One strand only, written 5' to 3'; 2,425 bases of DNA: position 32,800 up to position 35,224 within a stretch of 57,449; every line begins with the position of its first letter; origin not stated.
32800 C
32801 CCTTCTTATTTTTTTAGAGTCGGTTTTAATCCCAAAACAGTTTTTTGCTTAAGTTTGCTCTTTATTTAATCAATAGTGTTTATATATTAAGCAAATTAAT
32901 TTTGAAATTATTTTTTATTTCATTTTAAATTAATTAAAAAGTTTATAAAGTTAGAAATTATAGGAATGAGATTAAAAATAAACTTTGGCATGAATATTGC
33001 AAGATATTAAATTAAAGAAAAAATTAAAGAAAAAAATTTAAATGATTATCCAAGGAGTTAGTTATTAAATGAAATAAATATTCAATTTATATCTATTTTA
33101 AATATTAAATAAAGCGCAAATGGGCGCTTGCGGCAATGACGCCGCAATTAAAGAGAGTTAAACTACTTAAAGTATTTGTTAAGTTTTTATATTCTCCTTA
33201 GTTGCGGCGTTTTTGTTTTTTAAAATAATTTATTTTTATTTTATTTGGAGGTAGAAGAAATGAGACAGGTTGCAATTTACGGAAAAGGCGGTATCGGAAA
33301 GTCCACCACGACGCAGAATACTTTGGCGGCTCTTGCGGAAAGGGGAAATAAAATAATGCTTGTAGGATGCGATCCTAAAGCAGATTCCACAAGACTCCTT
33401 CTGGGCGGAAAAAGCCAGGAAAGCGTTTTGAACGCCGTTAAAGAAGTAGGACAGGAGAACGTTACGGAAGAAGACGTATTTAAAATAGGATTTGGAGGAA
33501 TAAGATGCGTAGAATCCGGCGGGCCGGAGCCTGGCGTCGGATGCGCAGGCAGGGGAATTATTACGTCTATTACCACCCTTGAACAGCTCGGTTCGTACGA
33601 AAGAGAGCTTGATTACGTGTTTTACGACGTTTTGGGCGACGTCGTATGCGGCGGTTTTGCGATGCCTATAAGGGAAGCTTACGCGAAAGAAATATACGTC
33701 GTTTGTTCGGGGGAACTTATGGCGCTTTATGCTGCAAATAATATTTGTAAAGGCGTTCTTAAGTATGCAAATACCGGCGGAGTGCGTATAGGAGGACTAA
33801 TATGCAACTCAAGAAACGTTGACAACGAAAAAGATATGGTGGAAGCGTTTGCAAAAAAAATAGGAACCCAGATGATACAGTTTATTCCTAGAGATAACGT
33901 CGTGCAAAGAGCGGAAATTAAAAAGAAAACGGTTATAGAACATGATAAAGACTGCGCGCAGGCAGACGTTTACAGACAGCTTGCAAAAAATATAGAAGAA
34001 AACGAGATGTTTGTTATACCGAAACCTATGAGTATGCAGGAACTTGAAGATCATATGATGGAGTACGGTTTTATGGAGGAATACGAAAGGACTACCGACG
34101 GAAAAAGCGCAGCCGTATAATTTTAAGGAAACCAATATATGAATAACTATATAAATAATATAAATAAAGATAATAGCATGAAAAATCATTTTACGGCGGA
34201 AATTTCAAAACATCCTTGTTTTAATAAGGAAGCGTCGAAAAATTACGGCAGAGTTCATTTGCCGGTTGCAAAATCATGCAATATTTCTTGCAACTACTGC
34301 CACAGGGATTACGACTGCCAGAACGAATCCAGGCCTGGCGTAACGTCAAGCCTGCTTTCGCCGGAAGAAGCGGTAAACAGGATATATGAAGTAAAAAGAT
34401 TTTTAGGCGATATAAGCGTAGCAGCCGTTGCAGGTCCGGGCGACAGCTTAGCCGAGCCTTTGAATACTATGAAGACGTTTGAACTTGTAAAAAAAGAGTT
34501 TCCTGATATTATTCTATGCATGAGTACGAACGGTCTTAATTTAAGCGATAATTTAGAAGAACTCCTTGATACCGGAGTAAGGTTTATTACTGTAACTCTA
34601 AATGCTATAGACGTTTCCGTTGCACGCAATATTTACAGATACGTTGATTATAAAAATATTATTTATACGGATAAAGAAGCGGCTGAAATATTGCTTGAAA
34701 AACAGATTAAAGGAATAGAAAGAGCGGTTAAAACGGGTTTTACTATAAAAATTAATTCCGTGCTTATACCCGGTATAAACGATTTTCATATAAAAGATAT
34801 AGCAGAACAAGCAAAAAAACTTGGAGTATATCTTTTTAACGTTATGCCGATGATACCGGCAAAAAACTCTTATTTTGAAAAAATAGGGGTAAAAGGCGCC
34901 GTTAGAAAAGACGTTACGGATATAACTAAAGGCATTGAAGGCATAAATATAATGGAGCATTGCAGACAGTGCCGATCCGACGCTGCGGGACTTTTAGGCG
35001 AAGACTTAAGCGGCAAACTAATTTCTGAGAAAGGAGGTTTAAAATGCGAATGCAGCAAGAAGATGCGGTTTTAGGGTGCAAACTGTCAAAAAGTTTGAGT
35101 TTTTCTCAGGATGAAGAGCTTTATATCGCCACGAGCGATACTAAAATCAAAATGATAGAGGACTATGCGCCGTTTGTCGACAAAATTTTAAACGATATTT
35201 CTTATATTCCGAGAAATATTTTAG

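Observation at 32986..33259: The nifH leader has the architecture of an ANTAR-controlled attenuator, and a REC-ANTAR regulator is encoded inside the same nif cluster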

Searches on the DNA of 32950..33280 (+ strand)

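Call 39: search_rna_families(source=window, start=32950, end=33280, threshold=evalue, max_evalue=10)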
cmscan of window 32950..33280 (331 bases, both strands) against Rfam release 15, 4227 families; matches with E-value up to 10: 5.
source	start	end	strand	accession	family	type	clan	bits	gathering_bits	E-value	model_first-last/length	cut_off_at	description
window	33128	33220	+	RF03598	MIR6024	Gene; miRNA;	-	20.4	72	0.095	1-99/99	no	MIR6024 microRNA precursor family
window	33128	33194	-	RF01457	rli22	Gene; sRNA;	CL00114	19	80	0.89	1-111/111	no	Listeria sRNA rli22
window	33127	33163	+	RF01323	CRISPR-DR10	Gene; CRISPR;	-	16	39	0.7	1-37/37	no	CRISPR RNA direct repeat element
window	33094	33237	+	RF01483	rli56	Cis-reg;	-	16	47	5.2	1-100/100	no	Listeria sRNA rli56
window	33139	33210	+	RF00689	MIR390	Gene; miRNA;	-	13.6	77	8.4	28-94/121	no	MIR390 microRNA precursor family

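Call 74: build_rna_model(alignment_id=A3, structure=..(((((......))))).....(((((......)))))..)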
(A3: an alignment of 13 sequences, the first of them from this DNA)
Model R1 built from alignment A3 (13 sequences, 41 columns); structure: as given.
model positions 37; base pairs 10; branch points 1; effective number of sequences 13; information 1.369 bits per position. Calibrated on 0.2 Mb of random sequence (short: E-values are rough).
structure used (alignment columns):
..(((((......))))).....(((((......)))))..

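Call 75: search_with_rna_model(model_id=R1, source=window, filters=off, max_evalue=10)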
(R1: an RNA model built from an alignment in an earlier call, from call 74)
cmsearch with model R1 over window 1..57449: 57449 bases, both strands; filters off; matches with E-value up to 10: 16.
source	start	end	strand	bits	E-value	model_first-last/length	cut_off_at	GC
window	33111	33147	+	61.2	9.5e-13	1-37/37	no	0.59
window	10160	10181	-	17.6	0.015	1-37/37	no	0.68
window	30163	30228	-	11.6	0.39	1-37/37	no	0.41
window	56018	56053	-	10.4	0.74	1-37/37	no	0.42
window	30181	30234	+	10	0.93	1-37/37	no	0.44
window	33128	33150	-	9.2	1.4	1-37/37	no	0.52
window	24893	24931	+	8.7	1.8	1-37/37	no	0.59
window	56403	56425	+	8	2.7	1-37/37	no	0.3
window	8357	8402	-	7.9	2.8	1-37/37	no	0.46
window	20698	20737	+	7.3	3.9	1-37/37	no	0.45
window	5718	5740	-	6.5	6.1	1-37/37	no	0.3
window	33622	33681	-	6.3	6.7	1-37/37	no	0.52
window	50709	50736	+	6.2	7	1-37/37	no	0.39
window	4826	4839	+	5.9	8.1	19-35/37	no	0.57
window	28496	28517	+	5.9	8.2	1-37/37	no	0.55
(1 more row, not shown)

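Call 76: search_with_rna_model(model_id=R1, sources=[L001, L002, L003, L004, L005, L006, L007, L008, L009, L010, L161, L164, L165, L168, L169, L170, L171, L172, L173, L175, L178, L181, L183, L184, L186, L187, L011, L012, L081, L082, L083], max_evalue=10)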
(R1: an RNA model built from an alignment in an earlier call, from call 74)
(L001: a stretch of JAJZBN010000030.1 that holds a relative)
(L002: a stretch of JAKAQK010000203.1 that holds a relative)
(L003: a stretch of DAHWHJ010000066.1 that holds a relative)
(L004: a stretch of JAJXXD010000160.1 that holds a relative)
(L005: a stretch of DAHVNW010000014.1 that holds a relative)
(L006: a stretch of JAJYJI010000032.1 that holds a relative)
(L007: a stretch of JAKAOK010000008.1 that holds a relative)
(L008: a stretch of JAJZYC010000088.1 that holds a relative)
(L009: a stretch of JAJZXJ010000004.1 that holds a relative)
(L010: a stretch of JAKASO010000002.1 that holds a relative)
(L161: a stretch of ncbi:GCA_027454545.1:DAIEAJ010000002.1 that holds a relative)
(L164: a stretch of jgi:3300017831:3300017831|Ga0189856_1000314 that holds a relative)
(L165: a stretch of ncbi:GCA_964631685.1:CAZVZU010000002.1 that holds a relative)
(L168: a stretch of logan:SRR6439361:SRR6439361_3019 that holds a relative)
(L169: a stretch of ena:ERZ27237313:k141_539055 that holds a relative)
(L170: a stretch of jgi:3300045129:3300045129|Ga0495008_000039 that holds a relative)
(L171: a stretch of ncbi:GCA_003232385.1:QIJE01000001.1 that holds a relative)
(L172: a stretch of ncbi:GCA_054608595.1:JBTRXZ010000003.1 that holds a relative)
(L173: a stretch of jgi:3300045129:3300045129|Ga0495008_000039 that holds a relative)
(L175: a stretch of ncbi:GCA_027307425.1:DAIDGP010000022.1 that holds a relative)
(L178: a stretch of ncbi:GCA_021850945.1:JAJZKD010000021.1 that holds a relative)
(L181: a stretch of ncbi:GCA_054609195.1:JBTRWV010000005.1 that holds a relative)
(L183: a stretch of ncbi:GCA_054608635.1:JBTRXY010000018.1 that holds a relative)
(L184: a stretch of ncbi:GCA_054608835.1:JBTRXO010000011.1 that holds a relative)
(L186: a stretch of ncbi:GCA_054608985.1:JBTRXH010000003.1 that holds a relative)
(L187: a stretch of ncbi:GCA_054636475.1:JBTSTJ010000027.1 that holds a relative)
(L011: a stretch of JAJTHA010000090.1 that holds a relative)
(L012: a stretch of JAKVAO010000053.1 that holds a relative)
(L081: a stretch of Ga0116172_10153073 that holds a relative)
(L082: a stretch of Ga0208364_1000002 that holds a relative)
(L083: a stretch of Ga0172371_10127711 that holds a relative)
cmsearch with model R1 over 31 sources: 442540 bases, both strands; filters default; matches with E-value up to 10: 17.
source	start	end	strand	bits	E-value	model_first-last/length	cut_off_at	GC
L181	2166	2202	-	62.4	3.7e-12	1-37/37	no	0.57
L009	696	732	+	61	8.2e-12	1-37/37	no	0.51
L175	2145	2181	-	60.9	8.7e-12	1-37/37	no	0.54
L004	905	941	+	59.5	1.8e-11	1-37/37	no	0.57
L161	557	593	+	58.8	2.7e-11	1-37/37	no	0.57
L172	558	594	+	57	6.9e-11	1-37/37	no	0.57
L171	834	870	+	56.9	7.2e-11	1-37/37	no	0.54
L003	869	905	+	56.5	9.3e-11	1-37/37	no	0.65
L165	708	744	+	53.8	3.9e-10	1-37/37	no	0.59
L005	506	542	+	52.7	7.1e-10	1-37/37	no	0.59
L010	798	834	+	46.2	2.3e-08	1-37/37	no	0.46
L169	798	834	+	46.2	2.3e-08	1-37/37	no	0.46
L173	2049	2089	-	41.8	2.5e-07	1-37/37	no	0.49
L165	6895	6966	+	10.6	5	1-37/37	no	0.54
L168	2701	2772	+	10.6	5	1-37/37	no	0.54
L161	16823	16898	+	10.2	6.3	1-37/37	no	0.36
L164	7607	7682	+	10.2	6.3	1-37/37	no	0.36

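Call 95: search_with_rna_model(model_id=R1, sources=[L011, L012, L013, L014, L015, L016, L017, L018, L019, L020, L021, L022, L023, L024, L025, L026, L027, L028, L029, L030, L031, L032, L033, L034, L035, L036, L037, L038, L039, L040, L041, L042, L043, L044, L045, L046, L047, L048, L049, L050, L051, L052, L053, L054, L055, L056, L057, L058, L059, L060, L061, L062, L063, L064, L065, L066, L067, L068, L069, L070, L071, L072, L073, L074, L075, L076, L077, L078, L079, L080, L081, L082, L083, L084, L085, L086, L087, L088, L089, L090, L091, L092, L093, L094, L095, L096, L097, L098, L099, L100], max_evalue=1)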
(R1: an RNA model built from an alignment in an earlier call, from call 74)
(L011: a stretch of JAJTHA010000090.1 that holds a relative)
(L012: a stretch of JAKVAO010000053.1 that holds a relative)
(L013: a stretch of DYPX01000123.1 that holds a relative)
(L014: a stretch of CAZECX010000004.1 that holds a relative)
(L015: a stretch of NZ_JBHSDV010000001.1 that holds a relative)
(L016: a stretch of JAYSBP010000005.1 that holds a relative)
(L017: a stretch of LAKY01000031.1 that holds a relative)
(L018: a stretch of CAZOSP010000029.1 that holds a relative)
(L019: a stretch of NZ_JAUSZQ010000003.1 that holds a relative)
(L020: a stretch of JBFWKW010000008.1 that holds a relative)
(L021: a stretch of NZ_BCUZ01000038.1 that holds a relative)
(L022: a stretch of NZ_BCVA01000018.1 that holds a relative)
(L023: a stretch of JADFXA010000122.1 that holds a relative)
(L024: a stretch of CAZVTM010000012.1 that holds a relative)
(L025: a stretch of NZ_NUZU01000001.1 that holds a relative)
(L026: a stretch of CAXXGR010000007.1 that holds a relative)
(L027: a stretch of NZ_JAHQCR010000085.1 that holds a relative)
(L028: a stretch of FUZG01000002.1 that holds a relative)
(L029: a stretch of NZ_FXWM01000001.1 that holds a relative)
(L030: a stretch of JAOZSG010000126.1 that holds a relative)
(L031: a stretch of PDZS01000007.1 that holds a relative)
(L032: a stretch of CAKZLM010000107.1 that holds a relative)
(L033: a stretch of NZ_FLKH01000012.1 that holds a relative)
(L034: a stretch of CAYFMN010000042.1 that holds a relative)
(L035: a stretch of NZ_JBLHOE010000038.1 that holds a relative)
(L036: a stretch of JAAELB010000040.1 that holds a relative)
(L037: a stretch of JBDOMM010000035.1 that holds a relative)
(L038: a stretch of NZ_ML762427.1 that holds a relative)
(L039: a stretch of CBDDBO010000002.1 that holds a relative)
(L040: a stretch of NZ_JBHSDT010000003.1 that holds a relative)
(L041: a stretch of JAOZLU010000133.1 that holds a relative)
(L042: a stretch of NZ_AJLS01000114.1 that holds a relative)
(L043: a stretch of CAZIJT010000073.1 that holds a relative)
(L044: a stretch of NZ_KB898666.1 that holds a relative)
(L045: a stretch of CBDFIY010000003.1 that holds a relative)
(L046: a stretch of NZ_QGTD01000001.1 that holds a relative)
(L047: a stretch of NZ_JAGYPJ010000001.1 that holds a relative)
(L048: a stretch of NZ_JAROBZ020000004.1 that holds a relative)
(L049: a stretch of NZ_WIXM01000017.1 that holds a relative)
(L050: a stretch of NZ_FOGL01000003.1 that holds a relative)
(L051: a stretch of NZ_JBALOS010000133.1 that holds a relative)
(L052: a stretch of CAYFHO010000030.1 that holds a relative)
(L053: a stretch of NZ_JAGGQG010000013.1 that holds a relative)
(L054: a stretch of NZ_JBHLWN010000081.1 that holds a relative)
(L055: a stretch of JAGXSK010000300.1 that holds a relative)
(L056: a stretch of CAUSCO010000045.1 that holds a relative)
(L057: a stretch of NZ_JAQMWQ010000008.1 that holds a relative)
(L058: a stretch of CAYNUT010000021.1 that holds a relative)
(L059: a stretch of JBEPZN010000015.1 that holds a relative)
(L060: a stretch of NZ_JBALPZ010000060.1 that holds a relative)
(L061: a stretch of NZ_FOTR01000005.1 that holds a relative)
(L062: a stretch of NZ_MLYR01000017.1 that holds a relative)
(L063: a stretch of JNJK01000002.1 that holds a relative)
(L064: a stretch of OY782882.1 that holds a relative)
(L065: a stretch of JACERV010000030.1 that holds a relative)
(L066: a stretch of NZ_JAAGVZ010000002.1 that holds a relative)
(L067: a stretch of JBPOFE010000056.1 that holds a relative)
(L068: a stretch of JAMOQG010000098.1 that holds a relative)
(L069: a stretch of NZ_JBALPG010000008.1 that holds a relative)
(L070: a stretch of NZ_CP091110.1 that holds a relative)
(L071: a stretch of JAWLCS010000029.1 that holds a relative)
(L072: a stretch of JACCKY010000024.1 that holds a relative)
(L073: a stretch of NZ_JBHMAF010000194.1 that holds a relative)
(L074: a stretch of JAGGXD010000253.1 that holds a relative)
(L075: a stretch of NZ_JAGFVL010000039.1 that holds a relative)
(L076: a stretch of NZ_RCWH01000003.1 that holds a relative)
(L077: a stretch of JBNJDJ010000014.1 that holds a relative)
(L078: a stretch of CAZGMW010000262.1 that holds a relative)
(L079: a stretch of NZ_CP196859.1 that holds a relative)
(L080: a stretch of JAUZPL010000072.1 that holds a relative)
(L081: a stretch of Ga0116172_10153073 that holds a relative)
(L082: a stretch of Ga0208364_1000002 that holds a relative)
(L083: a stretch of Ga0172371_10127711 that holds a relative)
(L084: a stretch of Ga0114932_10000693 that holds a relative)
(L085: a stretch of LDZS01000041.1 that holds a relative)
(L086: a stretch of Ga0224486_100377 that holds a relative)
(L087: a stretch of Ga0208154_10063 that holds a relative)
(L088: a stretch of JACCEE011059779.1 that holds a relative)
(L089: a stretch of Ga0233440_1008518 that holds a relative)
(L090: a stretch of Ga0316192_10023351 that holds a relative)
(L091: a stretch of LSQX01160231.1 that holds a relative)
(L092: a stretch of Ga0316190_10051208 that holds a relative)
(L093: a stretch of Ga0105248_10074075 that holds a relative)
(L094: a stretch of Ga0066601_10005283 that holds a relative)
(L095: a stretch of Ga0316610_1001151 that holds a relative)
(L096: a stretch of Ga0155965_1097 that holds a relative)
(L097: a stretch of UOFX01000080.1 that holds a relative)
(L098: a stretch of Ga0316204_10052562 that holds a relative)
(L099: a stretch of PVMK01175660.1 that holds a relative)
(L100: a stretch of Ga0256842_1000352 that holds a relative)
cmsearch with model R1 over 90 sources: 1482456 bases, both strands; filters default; matches with E-value up to 1: 0.
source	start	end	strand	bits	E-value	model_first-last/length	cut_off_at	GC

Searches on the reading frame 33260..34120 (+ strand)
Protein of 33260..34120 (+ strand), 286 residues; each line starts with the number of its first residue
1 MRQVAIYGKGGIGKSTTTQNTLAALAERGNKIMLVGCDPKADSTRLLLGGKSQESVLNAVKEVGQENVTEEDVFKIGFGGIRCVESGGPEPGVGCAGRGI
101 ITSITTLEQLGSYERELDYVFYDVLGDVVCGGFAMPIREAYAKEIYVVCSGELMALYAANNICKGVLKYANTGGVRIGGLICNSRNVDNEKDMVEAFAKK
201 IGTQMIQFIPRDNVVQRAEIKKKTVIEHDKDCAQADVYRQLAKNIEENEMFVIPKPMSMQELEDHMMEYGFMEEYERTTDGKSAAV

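Call 8: search_protein_families(library=pfam, proteins=[window:33260-34120:+])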
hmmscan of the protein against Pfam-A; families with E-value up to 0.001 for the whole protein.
window:33260-34120:+ (286 aa): 6 families
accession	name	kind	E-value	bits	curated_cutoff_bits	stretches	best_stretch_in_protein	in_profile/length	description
PF00142.24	Fer4_NifH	-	2.8e-125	417.7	25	1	2-271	1-270/271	4Fe-4S iron sulfur cluster binding proteins, NifH/frxC family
PF01656.29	CbiA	-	2.4e-13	50.6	25.4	1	5-225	3-125/125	CobQ/CobB/MinD/ParA nucleotide binding domain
PF10609.15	ParA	-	2.6e-08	34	27.1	1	7-55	10-58/246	NUBPL iron-transfer P-loop NTPase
PF13614.12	AAA_31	-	5.1e-08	33.5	27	1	4-60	4-63/177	AAA domain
PF02374.21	ArsA_ATPase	-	7.6e-06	25.8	24.3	1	1-39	1-39/305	Anion-transporting ATPase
PF03308.22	MeaB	-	0.0009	18.8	23.1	0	3-44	35-76/273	Methylmalonyl Co-A mutase-associated GTPase MeaB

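Call 9: search_protein_families(library=ncbifam, proteins=[window:33260-34120:+])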
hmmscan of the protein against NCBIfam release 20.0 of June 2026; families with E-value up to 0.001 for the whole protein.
window:33260-34120:+ (286 aa): 16 families
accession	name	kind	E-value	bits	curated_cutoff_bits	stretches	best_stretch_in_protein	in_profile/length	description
TIGR01287.1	nifH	equivalog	8.5e-136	451.6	394.35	1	2-274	1-273/275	nitrogenase iron protein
NF033200.1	F430_CfbC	exception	3.7e-114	380.5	402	1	2-265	1-258/260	Ni-sirohydrochlorin a,c-diamide reductive cyclase ATP-dependent reductase subunit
NF009702.0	PRK13231.1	equivalog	3.9e-99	331.1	427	1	1-269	2-262/264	nitrogenase reductase-like protein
NF009701.0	PRK13230.1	subfamily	2.1e-96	322.4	350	1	1-264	1-276/291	nitrogenase reductase-like protein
TIGR01281.1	DPOR_bchL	equivalog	2.8e-62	210.5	345.15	1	4-266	3-264/268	ferredoxin:protochlorophyllide reductase (ATP-dependent) iron-sulfur ATP-binding protein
TIGR02016.1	BchX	equivalog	6.3e-61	206.2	331.2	1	2-261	1-263/296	chlorophyllide a reductase iron protein subunit X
TIGR01969.1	minD_arch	subfamily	7.1e-15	54.9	201.75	2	140-250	129-235/251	cell division ATPase MinD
TIGR01968.1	minD_bact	equivalog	4.1e-10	39.5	212.9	1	7-49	8-50/261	septum site-determining protein MinD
TIGR04291.1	arsen_driv_ArsA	equivalog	3.1e-05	22.9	650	1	7-41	9-43/565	arsenical pump-driving ATPase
NF008669.0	PRK11670.1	equivalog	3.6e-05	22.8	348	0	7-54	114-161/369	iron-sulfur cluster carrier protein ApbC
NF041546.1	ParA_partition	equivalog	4.7e-05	23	180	1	8-42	7-41/203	ParA family partition ATPase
TIGR03371.1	cellulose_yhjQ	equivalog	0.00011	21.8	157.85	0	1-40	1-41/246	cellulose biosynthesis protein BcsQ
TIGR00345.1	GET3_arsA_TRC40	subfamily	0.00014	21.5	135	1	7-40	3-36/299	TRC40/GET3/ArsA family transport-energizing ATPase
NF047398.1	AAA_KGGVGR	domain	0.00018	21.9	90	1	8-65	9-70/190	KGGVGR-motif variant AAA ATPase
NF041136.1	MrpORP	equivalog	0.0002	20.8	450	0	6-54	11-59/365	iron-sulfur cluster carrier protein MrpORP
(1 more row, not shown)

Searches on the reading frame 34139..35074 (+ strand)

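Call 8: search_protein_families(library=pfam, proteins=[window:34139-35074:+])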
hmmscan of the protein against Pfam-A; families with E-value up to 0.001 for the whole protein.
window:34139-35074:+ (311 aa): 1 family
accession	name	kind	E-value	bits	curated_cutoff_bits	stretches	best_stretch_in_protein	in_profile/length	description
PF04055.27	Radical_SAM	-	4.4e-18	66.4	29.5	1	44-224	4-165/166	Radical SAM superfamily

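Call 9: search_protein_families(library=ncbifam, proteins=[window:34139-35074:+])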
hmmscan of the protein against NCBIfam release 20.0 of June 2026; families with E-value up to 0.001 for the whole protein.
window:34139-35074:+ (311 aa): 12 families
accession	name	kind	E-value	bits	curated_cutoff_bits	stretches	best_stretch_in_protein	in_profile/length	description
TIGR01290.1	nifB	equivalog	8.9e-101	337.7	343.65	1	16-291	3-281/441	nitrogenase cofactor biosynthesis protein NifB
TIGR02666.1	moaA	equivalog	4.5e-18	65.3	284.05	1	39-258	12-215/336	GTP 3',8-cyclase MoaA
TIGR02668.1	moaA_archaeal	equivalog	1.2e-17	63.9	325.25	1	39-244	12-192/303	GTP 3',8-cyclase MoaA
NF001199.0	PRK00164.2-1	equivalog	1.1e-15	57.7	231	1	40-244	15-193/308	GTP 3',8-cyclase MoaA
TIGR04317.1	W_rSAM_matur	equivalog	9.4e-11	41.4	380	1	38-255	5-201/349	tungsten cofactor oxidoreductase radical SAM maturase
NF038283.1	viperin_w_prok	equivalog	1.9e-07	30.5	180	1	43-242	8-192/281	viperin family antiviral radical SAM protein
TIGR02493.1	PFLA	equivalog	1.9e-06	27.4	231.75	1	45-223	23-178/235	pyruvate formate-lyase-activating protein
TIGR04545.1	rSAM_ahbD_hemeb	equivalog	3.1e-06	26.9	500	1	43-242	6-179/339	heme b synthase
TIGR04133.1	rSAM_w_lipo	hypoth_equivalog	8e-05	21.7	425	1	43-158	30-137/350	TIGR04133 family radical SAM/SPASM protein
TIGR04055.1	rSAM_NirJ2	equivalog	0.00019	21.1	500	1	44-241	7-177/326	putative heme d1 biosynthesis radical SAM protein NirJ2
TIGR04053.2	TIGR04053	equivalog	0.00025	20.4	395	0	43-241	14-189/366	TIGR04053 family radical SAM/SPASM domain-containing protein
TIGR03470.1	HpnH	equivalog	0.00069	18.7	225.05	0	45-237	36-199/318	adenosyl-hopene transferase HpnH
